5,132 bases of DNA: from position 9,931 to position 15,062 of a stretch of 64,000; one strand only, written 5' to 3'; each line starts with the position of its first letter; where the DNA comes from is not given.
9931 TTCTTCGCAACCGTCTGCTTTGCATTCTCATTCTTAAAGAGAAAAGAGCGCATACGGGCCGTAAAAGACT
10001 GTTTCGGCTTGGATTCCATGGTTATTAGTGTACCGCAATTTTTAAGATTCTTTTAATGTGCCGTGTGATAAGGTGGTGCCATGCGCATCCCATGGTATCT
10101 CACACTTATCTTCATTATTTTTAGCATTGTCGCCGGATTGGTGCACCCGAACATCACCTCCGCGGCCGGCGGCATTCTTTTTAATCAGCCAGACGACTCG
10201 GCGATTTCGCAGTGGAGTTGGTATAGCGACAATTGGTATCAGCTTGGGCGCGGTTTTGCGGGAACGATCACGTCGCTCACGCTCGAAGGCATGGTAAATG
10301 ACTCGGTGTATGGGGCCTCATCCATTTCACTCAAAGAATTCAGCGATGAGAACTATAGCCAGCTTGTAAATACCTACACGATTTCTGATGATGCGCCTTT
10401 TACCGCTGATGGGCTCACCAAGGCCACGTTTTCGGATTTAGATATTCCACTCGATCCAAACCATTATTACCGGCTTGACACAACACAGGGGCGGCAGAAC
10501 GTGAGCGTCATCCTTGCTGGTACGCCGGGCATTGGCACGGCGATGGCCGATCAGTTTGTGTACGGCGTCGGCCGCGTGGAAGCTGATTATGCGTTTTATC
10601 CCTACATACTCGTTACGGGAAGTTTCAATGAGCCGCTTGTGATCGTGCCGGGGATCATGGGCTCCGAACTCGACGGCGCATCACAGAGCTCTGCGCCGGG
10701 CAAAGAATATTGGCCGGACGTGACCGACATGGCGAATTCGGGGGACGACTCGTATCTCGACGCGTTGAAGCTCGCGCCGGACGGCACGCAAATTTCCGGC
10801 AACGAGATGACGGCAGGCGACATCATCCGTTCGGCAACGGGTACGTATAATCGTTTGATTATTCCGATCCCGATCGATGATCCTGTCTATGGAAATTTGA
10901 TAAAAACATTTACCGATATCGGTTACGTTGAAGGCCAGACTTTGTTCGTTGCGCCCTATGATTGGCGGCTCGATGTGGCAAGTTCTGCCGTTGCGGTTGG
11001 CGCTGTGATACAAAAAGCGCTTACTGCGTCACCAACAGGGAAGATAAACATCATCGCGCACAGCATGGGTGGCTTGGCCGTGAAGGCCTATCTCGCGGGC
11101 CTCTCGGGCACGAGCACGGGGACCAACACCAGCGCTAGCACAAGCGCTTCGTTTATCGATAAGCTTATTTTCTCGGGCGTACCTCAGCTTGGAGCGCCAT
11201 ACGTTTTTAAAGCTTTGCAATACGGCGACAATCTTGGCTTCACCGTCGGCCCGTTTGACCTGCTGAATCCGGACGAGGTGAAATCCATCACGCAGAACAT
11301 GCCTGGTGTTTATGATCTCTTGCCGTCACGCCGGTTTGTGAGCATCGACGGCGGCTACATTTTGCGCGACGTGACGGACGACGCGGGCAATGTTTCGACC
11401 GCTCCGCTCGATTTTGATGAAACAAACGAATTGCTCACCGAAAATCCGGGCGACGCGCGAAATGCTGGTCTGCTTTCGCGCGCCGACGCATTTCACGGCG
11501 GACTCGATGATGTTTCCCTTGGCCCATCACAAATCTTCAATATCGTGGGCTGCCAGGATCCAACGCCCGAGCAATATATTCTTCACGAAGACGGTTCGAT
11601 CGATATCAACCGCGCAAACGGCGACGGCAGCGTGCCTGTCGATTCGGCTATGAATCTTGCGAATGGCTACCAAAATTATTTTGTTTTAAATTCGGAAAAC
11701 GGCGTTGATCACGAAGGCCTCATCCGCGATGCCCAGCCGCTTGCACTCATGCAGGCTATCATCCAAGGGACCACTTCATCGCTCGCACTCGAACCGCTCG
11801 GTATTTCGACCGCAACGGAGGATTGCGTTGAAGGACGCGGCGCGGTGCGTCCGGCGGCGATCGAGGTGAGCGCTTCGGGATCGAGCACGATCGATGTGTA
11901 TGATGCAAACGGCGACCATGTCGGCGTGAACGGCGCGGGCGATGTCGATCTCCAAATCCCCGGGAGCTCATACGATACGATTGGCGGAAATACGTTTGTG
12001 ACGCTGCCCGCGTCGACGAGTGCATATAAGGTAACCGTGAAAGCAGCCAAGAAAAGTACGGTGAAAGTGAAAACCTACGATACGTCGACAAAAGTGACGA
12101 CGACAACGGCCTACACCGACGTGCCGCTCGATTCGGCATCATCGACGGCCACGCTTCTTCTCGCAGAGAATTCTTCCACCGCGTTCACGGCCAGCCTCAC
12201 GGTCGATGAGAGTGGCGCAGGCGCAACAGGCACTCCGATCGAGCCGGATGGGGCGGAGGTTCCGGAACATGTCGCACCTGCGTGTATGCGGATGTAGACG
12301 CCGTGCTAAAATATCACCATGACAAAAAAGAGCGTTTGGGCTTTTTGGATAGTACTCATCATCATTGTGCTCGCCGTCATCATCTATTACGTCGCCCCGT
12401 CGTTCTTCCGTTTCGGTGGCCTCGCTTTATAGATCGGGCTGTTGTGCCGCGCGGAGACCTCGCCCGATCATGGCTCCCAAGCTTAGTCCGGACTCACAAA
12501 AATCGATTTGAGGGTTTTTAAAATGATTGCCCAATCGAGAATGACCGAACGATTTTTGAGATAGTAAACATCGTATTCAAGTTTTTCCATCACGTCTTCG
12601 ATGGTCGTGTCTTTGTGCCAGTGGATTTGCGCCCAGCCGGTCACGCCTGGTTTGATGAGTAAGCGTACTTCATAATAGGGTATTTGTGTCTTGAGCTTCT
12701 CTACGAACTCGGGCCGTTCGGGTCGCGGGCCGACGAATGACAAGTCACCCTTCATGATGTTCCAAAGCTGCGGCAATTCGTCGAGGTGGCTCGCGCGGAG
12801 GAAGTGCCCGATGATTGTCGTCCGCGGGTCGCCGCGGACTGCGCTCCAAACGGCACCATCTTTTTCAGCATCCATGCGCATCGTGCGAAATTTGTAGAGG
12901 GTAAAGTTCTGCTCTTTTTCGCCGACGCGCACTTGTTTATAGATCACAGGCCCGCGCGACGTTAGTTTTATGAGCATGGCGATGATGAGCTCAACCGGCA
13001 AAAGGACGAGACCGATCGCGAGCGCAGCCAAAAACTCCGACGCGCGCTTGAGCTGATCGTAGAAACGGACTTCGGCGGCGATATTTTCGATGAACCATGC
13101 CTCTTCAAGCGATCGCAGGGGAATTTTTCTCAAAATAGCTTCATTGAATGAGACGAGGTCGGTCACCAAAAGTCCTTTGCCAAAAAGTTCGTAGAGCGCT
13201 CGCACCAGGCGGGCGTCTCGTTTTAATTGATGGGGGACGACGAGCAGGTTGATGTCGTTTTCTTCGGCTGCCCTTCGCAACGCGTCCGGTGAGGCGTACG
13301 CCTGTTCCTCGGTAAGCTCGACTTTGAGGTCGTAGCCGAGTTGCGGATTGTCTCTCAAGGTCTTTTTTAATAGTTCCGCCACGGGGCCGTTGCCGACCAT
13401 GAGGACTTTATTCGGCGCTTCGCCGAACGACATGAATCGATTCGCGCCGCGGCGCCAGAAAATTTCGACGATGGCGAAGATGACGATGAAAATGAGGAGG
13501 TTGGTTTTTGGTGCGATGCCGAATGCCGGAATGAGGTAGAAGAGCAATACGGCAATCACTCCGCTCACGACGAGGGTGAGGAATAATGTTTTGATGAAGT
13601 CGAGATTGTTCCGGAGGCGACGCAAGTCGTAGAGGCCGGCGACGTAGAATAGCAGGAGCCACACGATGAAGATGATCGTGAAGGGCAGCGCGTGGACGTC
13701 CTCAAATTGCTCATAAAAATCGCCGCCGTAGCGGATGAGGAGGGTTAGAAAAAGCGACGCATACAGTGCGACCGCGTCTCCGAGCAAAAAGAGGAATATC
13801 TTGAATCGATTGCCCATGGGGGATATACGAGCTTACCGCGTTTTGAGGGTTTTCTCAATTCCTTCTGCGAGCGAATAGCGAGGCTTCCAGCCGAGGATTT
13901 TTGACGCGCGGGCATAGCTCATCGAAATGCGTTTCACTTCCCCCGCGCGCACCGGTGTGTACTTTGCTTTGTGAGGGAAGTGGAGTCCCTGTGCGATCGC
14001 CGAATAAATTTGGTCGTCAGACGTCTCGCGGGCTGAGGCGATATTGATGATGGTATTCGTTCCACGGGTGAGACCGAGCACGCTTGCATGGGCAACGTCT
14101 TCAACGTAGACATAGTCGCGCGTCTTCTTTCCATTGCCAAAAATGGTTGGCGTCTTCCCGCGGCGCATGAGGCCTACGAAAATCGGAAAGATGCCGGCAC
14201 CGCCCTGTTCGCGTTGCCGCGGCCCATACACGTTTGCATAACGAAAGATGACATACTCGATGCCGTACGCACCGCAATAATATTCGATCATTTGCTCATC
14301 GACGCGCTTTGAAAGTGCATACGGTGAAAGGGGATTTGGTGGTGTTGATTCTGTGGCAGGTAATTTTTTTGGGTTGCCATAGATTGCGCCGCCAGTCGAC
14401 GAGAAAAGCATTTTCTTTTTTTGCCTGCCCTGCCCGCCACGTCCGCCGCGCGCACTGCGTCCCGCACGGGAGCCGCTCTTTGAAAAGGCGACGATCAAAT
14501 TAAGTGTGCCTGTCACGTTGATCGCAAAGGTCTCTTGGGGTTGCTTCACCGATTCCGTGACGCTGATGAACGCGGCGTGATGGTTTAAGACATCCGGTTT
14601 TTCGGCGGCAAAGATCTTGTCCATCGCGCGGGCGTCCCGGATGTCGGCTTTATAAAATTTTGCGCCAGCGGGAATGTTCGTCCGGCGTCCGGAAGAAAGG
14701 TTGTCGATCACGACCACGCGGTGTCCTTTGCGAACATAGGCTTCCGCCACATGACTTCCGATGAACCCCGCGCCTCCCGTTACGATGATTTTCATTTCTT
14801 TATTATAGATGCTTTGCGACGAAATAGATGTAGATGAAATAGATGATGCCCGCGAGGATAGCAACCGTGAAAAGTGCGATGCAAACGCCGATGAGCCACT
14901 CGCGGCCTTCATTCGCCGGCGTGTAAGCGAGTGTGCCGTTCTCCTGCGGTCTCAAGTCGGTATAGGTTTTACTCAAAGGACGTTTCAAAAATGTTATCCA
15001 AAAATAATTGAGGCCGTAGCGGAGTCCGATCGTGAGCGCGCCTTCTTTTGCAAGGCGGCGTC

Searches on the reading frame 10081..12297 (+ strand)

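Call 36: search_protein_families(library=pfam, proteins=[window:10081-12297:+], max_evalue=0.001)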
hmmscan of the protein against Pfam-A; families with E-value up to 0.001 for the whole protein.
window:10081-12297:+ (738 aa): 1 family
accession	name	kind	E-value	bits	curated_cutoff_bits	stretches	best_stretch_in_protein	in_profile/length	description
PF02450.21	LCAT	-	1.5e-16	61.1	21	1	269-419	68-204/392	Lecithin:cholesterol acyltransferase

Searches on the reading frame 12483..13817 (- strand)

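Call 36: search_protein_families(library=pfam, proteins=[window:12483-13817:-], max_evalue=0.001)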
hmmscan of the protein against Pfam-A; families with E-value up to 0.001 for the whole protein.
window:12483-13817:- (444 aa): 1 family
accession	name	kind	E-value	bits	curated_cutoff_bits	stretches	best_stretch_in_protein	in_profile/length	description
PF02397.22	Bac_transf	-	1.4e-62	210.9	27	1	257-440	1-178/179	Bacterial sugar transferase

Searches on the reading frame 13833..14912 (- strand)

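Call 36: search_protein_families(library=pfam, proteins=[window:13833-14912:-], max_evalue=0.001)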
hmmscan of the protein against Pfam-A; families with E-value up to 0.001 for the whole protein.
window:13833-14912:- (359 aa): 8 families
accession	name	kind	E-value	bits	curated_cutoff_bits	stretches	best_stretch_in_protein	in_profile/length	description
PF01370.27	Epimerase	-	5.3e-60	203.2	20.9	1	42-292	1-240/240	NAD dependent epimerase/dehydratase family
PF16363.11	GDP_Man_Dehyd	-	1.3e-56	192.9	27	1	43-355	1-332/332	GDP-mannose 4,6 dehydratase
PF01073.25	3Beta_HSD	-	2.6e-17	63.2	22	2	43-147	1-107/280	3-beta hydroxysteroid dehydrogenase/isomerase family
PF04321.23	RmlD_sub_bind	-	2.6e-15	56.7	27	1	40-142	1-88/287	RmlD substrate binding domain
PF07993.18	NAD_binding_4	-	1.7e-10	41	20.1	1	103-276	86-257/258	Male sterility protein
PF02719.21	Polysacc_synt_2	-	2.9e-09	37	20.2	1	42-145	1-117/293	Polysaccharide biosynthesis protein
PF00106.31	adh_short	-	4.7e-07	29.9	26.6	1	42-146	3-122/195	short chain dehydrogenase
PF13561.12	adh_short_C2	-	0.00011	22.3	27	1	51-145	8-117/236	Enoyl-(Acyl carrier protein) reductase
